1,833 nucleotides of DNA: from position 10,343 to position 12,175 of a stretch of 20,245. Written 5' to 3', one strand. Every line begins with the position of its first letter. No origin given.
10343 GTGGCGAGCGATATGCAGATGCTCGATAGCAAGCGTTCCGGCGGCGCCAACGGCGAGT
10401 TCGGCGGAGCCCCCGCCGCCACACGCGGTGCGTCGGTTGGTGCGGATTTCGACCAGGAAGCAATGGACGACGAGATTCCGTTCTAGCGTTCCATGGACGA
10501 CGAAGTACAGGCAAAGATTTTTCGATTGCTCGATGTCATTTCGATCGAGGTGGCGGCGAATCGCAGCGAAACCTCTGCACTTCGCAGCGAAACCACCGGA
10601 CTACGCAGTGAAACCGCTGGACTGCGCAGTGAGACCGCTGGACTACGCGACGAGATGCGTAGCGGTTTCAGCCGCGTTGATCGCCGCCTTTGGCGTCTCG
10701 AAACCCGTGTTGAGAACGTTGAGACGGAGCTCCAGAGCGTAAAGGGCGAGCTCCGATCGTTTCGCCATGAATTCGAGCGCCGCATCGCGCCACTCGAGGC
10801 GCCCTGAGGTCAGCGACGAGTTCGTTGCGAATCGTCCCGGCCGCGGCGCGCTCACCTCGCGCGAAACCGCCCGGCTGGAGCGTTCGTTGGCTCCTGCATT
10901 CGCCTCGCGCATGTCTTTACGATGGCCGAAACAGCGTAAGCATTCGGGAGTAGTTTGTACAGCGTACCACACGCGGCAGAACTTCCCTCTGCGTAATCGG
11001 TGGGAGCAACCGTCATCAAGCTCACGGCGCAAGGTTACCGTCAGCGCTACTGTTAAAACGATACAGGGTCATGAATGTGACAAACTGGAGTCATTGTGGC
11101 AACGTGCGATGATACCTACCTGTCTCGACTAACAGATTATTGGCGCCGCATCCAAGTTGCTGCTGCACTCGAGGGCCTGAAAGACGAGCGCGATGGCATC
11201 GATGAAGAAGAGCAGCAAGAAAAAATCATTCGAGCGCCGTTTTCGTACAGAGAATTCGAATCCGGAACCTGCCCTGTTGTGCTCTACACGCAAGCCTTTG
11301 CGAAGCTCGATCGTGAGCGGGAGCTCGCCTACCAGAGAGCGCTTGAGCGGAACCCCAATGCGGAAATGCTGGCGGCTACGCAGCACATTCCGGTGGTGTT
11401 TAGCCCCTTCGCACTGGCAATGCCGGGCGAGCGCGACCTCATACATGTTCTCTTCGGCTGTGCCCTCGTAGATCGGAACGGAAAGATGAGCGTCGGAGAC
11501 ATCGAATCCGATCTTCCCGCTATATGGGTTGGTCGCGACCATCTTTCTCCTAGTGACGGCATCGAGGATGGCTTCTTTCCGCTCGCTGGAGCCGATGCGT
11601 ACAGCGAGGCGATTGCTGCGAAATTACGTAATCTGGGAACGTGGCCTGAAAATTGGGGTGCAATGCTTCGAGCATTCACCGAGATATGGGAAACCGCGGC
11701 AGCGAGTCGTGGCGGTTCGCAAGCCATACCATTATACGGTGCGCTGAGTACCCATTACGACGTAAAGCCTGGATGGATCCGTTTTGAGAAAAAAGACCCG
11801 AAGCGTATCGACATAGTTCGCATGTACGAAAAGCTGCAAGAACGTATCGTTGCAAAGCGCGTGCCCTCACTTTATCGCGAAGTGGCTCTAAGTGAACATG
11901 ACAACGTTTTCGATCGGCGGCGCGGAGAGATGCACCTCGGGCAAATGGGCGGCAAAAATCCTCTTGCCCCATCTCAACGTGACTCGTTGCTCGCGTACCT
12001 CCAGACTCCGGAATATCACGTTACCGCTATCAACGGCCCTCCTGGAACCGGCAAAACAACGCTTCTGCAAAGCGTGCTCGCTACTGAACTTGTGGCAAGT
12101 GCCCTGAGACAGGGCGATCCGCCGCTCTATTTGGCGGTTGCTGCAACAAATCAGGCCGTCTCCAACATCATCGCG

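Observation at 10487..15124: Foreign-looking island after ssb: a giant Upf1/DNA2-like helicase with a novel N-terminus, a possible uncharacterised defence system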

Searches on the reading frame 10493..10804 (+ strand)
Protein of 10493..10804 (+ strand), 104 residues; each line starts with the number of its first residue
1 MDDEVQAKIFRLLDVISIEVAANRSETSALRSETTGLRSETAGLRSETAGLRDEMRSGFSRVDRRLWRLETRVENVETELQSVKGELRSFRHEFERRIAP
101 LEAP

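Call 4: search_protein_families(library=pfam, proteins=[window:10493-10804:+], max_evalue=0.01)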
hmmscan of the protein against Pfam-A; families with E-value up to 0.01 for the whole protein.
window:10493-10804:+ (104 aa): 7 families
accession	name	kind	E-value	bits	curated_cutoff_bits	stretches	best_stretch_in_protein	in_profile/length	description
PF23991.1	DUF7310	-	0.00017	22.4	40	1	53-98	26-74/83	Coiled-coil region of unknown function (DUF7310)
PF09787.14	Golgin_A5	-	0.0014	18.7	31.7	1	18-96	47-132/305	Golgin subfamily A member 5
PF00038.26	Filament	-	0.0015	18.7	40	1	19-95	211-287/313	Intermediate filament protein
PF25450.1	Rab11-FIP3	-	0.0018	19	31.9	0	16-57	59-100/125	Rab11-FIP3-like domain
PF16526.10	CLZ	-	0.0056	17.5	26.7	0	62-103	29-70/71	C-terminal leucine zipper domain of cyclic nucleotide-gated channels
PF02090.21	SPAM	-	0.0067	16.8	35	0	8-57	2-51/142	Salmonella surface presentation of antigen gene type M protein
PF25014.1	NET2A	-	0.0098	16.2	33.1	0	15-96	141-220/235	NET2A-like domain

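Call 5: search_protein_families(library=padloc, proteins=[window:10493-10804:+], max_evalue=0.01)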
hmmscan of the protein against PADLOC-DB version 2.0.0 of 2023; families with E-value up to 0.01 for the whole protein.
window:10493-10804:+ (104 aa): 1 family
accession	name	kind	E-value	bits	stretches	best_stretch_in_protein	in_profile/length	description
PDLC02739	PbeC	-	0.0015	15.3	1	2-89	166-253/644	PbeC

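Call 6: search_protein_families(library=ncbifam, proteins=[window:10493-10804:+], max_evalue=0.01)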
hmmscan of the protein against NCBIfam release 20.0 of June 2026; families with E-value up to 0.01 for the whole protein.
window:10493-10804:+ (104 aa): 2 families
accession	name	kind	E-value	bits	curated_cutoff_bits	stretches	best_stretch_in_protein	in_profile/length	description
NF045487.1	ASRP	equivalog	3e-05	22.8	300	1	18-97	369-448/593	archaea-specific SMC-related protein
TIGR04211.1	SH3_and_anchor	equivalog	0.0043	16.7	65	1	14-95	83-163/198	TIGR04211 family SH3 domain-containing protein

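Call 62: find_homologous_proteins(query=window:10493-10804:+, max_evalue=0.001)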
Query window:10493-10804:+ (104 aa): 39 proteins with E <= 0.001 among 66 candidates.
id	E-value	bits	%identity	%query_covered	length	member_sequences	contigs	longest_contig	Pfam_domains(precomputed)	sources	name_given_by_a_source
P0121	2.2e-30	123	67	98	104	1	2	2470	-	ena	-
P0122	7.6e-28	115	64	100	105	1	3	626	-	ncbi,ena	-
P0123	3.3e-26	109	70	100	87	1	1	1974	-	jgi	jgi:hypothetical protein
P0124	1.4e-23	101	60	98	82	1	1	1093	-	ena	-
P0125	3.6e-23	100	64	98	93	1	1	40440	-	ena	-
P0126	5.4e-23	99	60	98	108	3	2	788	-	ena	-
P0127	7.3e-23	99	60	98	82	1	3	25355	-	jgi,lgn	-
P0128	9.0e-23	98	60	98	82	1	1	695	-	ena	-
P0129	1.7e-22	97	61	98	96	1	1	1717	-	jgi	jgi:hypothetical protein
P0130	2.5e-22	97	59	98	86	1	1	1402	-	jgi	-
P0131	9.7e-22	95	59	98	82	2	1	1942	-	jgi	jgi:septation ring formation regulator EzrA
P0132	2.3e-21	94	55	98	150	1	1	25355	-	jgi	-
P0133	4.0e-20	90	47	98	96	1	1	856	-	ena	-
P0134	5.6e-20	89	52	96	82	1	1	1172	-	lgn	-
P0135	1.6e-19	88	58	98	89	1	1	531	-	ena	-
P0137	2.8e-19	87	55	98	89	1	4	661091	-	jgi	jgi:predicted nucleic acid-binding Zn-ribbon protein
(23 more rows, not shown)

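Call 63: find_encoding_contigs(protein=P0125, flank=6000, max_places=3)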
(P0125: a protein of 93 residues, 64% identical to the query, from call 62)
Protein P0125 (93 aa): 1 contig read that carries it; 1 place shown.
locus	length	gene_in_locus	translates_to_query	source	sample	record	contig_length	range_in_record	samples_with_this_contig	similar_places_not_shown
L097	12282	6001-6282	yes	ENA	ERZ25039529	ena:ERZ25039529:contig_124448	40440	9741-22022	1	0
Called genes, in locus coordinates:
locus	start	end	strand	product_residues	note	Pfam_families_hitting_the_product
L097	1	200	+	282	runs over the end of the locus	PF04909:Amidohydro_2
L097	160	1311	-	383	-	PF00270:DEAD, PF04851:ResIII, PF00271:Helicase_C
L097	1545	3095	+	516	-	PF01019:G_glu_transpept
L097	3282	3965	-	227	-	-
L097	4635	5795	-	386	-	-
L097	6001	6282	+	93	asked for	-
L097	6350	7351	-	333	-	PF19301:LigXa_C, PF19112:VanA_C (weak)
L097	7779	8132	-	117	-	-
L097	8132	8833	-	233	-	-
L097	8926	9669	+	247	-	PF04909:Amidohydro_2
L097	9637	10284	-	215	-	PF00857:Isochorismatase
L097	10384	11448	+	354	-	PF12974:Phosphonate-bd, PF16868:NMT1_3 (weak), PF09084:NMT1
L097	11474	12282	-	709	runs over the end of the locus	PF13380:CoA_binding_2, PF13607:Succ_CoA_lig, PF13549:ATP-grasp_5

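Call 64: find_encoding_contigs(protein=P0137, flank=6000, max_places=4)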
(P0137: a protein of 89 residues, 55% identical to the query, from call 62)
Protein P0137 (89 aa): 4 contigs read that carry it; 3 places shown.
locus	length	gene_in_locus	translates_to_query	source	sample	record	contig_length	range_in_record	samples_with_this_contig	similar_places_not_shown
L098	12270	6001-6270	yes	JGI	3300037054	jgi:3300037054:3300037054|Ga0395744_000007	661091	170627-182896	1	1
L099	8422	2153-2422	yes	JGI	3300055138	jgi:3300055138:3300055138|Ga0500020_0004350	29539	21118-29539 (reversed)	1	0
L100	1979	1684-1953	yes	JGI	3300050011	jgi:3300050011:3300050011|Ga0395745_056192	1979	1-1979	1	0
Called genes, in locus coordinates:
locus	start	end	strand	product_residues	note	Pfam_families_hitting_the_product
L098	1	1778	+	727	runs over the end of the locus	PF13328:HD_4, PF01966:HD, PF04607:RelA_SpoT, PF02824:TGS, PF19296:RelA_AH, PF28438:RelA_RIS, PF13291:ACT_4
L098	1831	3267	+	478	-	PF12831:FAD_oxidored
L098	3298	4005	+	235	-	PF00657:Lipase_GDSL, PF13472:Lipase_GDSL_2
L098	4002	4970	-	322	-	-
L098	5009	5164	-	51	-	-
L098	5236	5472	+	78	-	PF01250:Ribosomal_S6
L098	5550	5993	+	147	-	PF00436:SSB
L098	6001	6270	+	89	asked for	-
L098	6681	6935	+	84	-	PF01084:Ribosomal_S18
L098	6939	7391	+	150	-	PF01281:Ribosomal_L9_N, PF03948:Ribosomal_L9_C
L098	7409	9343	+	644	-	PF00158:Sigma54_activat, PF01078:Mg_chelatase, PF05496:RuvB_N (weak), PF13191:AAA_16, PF00004:AAA, PF07728:AAA_5, PF05362:Lon_C, PF13541:ChlI (weak)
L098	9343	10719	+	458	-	PF00772:DnaB, PF13481:AAA_25, PF03796:DnaB_C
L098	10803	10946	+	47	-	-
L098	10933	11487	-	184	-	PF21711:DCTN5 (weak), PF25084:LbH_EIF2B (weak), PF25087:GMPPB_C (weak), PF00132:Hexapep, PF14602:Hexapep_2 (weak)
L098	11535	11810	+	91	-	-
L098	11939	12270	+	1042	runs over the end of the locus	PF13620:CarboxypepD_reg (weak)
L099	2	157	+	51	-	?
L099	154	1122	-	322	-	-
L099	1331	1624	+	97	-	PF01250:Ribosomal_S6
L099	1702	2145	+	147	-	PF00436:SSB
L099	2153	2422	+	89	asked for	-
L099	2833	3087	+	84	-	PF01084:Ribosomal_S18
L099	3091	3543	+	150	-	PF01281:Ribosomal_L9_N, PF03948:Ribosomal_L9_C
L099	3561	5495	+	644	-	PF00158:Sigma54_activat, PF01078:Mg_chelatase, PF05496:RuvB_N (weak), PF13191:AAA_16, PF00004:AAA, PF07728:AAA_5, PF05362:Lon_C, PF13541:ChlI (weak)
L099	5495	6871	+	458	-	PF00772:DnaB, PF13481:AAA_25, PF03796:DnaB_C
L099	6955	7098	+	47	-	-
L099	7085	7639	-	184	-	PF21711:DCTN5 (weak), PF25084:LbH_EIF2B (weak), PF25087:GMPPB_C (weak), PF00132:Hexapep, PF14602:Hexapep_2 (weak)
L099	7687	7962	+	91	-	-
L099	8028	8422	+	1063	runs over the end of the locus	PF13620:CarboxypepD_reg (weak)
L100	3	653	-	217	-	?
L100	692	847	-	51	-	-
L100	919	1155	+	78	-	PF01250:Ribosomal_S6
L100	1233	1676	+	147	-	PF00436:SSB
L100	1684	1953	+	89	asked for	-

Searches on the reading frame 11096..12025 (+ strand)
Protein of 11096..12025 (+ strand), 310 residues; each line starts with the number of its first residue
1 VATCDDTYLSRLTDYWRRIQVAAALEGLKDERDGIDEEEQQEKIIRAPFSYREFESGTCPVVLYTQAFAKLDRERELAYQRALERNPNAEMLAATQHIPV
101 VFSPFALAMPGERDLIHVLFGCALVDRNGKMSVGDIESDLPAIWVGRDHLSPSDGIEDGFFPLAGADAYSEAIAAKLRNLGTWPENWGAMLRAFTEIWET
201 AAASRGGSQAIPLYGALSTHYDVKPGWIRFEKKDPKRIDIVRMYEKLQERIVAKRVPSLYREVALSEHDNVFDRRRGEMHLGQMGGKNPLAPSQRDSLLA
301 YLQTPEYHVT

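Call 50: predict_structure(alignment_id=A2)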
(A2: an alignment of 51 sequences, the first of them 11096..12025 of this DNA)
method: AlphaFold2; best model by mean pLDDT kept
length: 310 residues; sequences in the alignment: 51
mean_pLDDT: 85.6   pTM: 0.77
mean pLDDT of the five models: 85.6, 85.2, 85.1, 85.0, 83.4
residues with pLDDT >= 90: 180; 70-90: 79; 50-70: 48; < 50: 3
segments of 3 or more residues with pLDDT < 50: none
pLDDT, mean of each block of 10 residues (from residue 1): 77 89 76 63 91 98 98 97 98 97 95 92 97 93 93 74 91 94 97 96 76 91 96 77 88 90 73 51 65 77 65
secondary structure, 60 per line:
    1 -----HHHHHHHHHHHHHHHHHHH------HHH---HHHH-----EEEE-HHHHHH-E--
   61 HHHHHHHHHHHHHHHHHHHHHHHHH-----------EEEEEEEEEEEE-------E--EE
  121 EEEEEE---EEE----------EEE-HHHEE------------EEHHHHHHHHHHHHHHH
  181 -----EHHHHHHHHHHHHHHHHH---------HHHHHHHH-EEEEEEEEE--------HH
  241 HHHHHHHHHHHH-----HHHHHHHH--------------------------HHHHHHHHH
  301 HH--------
elements in order: H6-24 H37-40 E46-49 H51-56 H61-85 E97-108 E119-126 E130-132 E143-145 H166-180 H187-203 H213-220 E222-230 H239-252 H258-265 H292-302

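Call 80: fold_search(model_id=the predicted structure, library=viral)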
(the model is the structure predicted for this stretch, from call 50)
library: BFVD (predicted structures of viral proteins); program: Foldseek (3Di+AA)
matches with E <= 10: 153; with E <= 0.001: 0
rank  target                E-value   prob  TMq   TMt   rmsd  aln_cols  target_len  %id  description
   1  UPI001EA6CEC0         9.7e-02  0.15  0.13  0.21  17.8       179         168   13  (no name look-up for this kind of identifier)
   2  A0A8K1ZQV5            1.7e-01  0.10  0.14  0.11  20.0       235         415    6  (no name in the UniProt tables at hand)
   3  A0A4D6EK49            5.3e-01  0.04  0.12  0.10  17.9       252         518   13  Uncharacterized protein [Pandoravirus celtis]
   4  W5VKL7                6.7e-01  0.02  0.09  0.10  22.5       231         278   10  ORF-64 [Buzura suppressaria nuclear polyhedrosis virus]
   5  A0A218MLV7            7.5e-01  0.02  0.11  0.11  22.9       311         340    9  Uncharacterized protein [uncultured virus]
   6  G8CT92                1.1e+00  0.02  0.11  0.12  17.8       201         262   11  (no name in the UniProt tables at hand)
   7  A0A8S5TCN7            1.4e+00  0.02  0.11  0.11  22.0       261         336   12  Uncharacterized protein [Siphoviridae sp. cteEQ43]
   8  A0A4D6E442            1.5e+00  0.02  0.10  0.13  23.1       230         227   13  Uncharacterized protein [Gordonia phage GodonK]
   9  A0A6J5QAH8            1.6e+00  0.03  0.08  0.16  13.7        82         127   16  Uncharacterized protein [uncultured Caudovirales phage]
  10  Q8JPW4                2.0e+00  0.10  0.09  0.11   4.4        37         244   19  p28 (Fragment) [Equine coronavirus (isolate NC99)]
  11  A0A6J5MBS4            2.1e+00  0.02  0.06  0.06  16.6        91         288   16  Uncharacterized protein [uncultured Caudovirales phage]
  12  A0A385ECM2            2.2e+00  0.07  0.18  0.39   9.1       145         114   14  Uncharacterized protein [Caulobacter phage CcrPW]
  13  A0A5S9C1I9            2.2e+00  0.01  0.10  0.10  18.5       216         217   12  Uncharacterized protein [Tenacibaculum phage PTm5]
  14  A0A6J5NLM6            2.3e+00  0.10  0.08  0.03   2.4        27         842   15  Tail sheath protein [uncultured Caudovirales phage]
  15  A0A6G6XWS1            2.3e+00  0.09  0.10  0.19  14.0        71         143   17  (no name in the UniProt tables at hand)
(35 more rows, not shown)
